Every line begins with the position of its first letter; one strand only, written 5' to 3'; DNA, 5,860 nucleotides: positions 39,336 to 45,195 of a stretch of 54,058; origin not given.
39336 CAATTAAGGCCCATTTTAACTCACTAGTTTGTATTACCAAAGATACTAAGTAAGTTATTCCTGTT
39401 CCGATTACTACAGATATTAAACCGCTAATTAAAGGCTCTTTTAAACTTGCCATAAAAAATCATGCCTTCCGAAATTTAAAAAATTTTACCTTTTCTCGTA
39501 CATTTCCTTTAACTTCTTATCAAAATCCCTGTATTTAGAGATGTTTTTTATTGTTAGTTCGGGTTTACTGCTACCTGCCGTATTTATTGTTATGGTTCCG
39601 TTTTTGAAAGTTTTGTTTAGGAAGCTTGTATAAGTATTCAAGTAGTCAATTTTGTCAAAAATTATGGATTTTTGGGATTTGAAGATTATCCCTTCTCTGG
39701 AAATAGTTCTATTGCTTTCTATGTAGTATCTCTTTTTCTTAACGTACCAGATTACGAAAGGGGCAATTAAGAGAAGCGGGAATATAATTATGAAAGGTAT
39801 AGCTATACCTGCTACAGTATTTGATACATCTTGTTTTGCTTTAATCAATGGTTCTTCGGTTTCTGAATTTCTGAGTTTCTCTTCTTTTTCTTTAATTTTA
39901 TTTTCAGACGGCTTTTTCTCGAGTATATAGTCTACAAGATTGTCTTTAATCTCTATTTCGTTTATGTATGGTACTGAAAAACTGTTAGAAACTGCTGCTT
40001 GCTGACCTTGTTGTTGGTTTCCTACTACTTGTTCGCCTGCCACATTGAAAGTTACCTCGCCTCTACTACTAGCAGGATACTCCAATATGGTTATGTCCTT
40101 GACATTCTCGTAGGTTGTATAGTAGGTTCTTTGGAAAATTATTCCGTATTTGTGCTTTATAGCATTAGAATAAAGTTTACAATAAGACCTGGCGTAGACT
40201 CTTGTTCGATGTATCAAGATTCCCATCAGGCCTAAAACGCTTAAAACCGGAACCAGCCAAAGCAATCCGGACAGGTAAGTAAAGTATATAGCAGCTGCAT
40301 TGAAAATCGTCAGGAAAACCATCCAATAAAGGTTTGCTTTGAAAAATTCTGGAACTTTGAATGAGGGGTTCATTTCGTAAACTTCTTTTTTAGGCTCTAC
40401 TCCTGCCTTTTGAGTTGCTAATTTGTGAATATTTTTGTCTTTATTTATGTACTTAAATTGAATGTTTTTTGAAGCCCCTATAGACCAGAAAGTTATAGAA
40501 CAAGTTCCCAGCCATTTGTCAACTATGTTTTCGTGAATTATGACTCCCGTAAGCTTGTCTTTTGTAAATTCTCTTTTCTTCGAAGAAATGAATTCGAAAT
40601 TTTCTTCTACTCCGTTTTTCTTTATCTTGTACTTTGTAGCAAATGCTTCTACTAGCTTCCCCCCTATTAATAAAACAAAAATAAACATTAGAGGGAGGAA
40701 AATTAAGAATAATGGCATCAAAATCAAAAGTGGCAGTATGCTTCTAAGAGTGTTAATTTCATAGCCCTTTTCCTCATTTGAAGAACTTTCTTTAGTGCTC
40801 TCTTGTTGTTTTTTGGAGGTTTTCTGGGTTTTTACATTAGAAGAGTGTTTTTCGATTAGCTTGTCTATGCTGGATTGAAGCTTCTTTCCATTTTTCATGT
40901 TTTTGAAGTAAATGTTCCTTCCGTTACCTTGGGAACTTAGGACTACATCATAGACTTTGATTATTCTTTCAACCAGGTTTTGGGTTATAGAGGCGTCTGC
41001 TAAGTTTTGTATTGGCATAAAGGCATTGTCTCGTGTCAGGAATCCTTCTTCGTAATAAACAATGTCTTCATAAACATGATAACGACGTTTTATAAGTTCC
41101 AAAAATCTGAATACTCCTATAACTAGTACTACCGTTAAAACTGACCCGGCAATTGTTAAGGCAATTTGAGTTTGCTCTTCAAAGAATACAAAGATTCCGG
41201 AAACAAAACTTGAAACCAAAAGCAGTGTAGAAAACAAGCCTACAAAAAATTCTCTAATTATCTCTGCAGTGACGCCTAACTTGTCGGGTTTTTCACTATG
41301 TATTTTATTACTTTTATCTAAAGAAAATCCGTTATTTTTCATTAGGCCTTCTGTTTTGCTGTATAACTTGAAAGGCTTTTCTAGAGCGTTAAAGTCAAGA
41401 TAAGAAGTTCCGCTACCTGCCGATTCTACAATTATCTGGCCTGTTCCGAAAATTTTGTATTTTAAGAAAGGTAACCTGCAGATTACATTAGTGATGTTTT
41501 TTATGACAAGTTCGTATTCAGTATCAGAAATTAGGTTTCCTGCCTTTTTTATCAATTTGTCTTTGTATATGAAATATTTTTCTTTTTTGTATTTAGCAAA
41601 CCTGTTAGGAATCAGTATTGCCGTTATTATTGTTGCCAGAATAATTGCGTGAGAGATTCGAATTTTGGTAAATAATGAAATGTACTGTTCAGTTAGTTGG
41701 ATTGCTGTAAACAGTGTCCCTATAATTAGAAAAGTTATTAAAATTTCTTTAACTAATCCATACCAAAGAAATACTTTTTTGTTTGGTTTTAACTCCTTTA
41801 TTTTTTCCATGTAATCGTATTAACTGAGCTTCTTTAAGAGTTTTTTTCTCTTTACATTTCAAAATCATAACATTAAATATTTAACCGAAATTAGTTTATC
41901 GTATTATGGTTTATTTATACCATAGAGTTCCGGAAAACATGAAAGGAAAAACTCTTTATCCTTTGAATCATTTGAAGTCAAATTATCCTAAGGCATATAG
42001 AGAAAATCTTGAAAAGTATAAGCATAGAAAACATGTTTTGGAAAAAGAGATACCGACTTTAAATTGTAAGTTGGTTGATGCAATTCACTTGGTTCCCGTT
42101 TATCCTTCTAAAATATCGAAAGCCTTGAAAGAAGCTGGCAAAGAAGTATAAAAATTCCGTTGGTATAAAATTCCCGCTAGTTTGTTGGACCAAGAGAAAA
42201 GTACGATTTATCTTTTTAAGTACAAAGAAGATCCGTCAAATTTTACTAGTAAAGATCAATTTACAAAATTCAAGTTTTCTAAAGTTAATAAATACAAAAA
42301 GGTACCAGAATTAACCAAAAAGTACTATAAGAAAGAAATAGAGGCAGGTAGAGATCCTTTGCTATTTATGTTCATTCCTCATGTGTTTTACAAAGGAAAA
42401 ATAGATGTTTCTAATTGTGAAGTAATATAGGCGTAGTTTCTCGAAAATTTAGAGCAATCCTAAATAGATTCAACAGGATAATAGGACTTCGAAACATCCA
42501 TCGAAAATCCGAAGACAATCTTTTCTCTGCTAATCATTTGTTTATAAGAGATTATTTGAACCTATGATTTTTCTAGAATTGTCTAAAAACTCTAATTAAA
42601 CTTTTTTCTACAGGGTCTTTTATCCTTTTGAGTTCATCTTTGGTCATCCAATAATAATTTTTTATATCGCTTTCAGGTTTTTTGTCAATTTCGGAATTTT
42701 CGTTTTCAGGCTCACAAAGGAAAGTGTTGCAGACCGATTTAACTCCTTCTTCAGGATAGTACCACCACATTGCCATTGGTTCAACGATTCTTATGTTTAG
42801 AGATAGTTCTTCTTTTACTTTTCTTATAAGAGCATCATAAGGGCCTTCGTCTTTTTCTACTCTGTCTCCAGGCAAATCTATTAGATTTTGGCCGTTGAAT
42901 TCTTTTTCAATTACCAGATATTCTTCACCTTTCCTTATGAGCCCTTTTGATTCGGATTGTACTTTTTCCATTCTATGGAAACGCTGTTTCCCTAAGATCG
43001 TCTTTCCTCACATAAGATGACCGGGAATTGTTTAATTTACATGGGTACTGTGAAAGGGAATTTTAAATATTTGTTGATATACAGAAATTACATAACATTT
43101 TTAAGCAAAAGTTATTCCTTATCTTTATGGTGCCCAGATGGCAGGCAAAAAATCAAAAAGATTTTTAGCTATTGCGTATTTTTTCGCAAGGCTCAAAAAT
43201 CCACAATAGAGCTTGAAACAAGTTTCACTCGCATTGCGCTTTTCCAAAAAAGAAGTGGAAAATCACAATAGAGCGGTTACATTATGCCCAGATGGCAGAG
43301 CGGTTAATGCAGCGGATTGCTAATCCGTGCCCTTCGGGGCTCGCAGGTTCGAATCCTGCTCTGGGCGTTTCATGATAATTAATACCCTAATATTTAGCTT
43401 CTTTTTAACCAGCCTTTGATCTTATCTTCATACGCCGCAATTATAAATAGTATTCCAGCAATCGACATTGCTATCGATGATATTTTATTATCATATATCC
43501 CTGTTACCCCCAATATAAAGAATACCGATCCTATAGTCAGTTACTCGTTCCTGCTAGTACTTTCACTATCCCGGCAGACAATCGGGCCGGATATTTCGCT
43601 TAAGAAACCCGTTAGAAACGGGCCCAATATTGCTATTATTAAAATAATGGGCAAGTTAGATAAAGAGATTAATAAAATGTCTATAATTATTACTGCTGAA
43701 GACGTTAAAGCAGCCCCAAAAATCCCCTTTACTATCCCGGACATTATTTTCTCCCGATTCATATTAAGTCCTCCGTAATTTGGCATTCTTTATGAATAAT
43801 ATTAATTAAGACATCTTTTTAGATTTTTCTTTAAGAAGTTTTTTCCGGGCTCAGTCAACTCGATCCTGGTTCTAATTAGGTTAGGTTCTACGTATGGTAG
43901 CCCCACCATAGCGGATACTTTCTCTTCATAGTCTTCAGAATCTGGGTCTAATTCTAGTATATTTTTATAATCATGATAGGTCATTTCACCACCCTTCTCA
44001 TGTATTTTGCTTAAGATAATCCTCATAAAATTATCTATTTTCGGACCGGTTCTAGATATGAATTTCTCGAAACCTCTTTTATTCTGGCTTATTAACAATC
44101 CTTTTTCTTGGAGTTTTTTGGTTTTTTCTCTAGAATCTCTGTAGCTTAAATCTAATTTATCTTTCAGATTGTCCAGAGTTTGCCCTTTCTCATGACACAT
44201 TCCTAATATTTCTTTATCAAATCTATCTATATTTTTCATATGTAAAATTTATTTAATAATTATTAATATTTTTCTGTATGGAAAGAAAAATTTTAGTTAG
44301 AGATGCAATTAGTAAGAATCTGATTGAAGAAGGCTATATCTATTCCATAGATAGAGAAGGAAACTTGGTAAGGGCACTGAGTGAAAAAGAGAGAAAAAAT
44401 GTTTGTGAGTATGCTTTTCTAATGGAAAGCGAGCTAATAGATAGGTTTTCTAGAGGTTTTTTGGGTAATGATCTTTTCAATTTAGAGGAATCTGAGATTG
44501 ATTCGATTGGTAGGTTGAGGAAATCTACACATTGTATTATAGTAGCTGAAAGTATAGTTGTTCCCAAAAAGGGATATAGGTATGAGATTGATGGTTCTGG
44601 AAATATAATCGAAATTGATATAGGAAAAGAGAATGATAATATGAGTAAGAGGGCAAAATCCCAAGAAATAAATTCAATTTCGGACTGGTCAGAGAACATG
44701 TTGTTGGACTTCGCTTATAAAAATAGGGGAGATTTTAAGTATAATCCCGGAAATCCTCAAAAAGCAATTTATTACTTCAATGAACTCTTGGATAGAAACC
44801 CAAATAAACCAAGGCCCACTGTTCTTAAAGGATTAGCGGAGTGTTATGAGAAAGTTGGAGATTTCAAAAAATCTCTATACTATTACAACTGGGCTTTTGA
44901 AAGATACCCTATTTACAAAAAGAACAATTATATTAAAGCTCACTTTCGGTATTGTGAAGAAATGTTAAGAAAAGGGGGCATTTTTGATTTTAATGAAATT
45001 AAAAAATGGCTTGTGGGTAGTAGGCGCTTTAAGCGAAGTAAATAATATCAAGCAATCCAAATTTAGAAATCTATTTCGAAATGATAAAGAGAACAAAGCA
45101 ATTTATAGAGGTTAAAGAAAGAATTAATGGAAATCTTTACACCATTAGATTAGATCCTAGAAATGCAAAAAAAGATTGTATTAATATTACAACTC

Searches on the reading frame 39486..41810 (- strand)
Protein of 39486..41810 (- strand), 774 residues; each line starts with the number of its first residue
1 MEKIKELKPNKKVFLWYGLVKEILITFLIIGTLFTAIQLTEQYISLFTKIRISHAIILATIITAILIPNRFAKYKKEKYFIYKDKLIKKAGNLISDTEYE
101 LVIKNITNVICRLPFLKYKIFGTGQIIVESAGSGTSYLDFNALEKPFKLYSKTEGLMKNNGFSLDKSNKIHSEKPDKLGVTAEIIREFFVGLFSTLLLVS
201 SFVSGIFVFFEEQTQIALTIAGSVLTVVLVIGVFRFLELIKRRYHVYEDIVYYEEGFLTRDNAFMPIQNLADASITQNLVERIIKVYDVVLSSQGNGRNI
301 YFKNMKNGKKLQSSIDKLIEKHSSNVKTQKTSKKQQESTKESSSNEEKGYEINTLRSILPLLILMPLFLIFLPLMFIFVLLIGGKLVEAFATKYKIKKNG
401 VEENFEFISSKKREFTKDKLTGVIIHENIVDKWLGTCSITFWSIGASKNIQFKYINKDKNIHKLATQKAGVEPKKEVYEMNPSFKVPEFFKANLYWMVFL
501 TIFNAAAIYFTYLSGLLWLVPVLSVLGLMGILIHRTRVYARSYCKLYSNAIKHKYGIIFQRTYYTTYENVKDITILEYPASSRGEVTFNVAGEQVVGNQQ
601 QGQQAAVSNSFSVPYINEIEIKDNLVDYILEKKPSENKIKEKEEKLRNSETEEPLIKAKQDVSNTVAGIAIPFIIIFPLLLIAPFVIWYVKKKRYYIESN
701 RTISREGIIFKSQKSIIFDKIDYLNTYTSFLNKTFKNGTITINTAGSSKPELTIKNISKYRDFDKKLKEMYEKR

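Call 21: search_protein_families(library=pfam, proteins=[window:39486-41810:-], max_evalue=0.001)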
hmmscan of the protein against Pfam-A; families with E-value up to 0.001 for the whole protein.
window:39486-41810:- (774 aa): 1 family
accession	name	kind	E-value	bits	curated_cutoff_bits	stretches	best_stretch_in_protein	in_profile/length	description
PF03703.20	bPH_2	-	1e-32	112.6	22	3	243-313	5-76/78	Bacterial PH domain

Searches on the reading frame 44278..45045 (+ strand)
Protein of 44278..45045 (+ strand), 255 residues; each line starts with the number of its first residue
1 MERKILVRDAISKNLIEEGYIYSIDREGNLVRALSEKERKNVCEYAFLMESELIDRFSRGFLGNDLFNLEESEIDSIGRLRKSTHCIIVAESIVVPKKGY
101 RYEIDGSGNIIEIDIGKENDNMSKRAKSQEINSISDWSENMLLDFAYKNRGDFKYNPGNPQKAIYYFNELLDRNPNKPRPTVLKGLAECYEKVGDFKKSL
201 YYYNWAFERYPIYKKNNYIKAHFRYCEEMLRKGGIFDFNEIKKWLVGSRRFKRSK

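Call 21: search_protein_families(library=pfam, proteins=[window:44278-45045:+], max_evalue=0.001)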
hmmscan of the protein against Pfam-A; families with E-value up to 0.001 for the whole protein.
window:44278-45045:+ (255 aa): 4 families
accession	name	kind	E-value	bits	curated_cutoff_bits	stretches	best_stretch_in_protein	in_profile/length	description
PF00515.34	TPR_1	-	1.6e-07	31.3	27.8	0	182-211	3-32/34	Tetratricopeptide repeat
PF07719.23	TPR_2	-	3.6e-06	27.1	27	0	146-176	3-33/34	Tetratricopeptide repeat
PF13424.12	TPR_12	-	1.2e-05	25.8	30.1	1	147-210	6-75/77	Tetratricopeptide repeat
PF13428.12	TPR_14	-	0.00088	20.2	23.5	0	147-178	4-35/44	Tetratricopeptide repeat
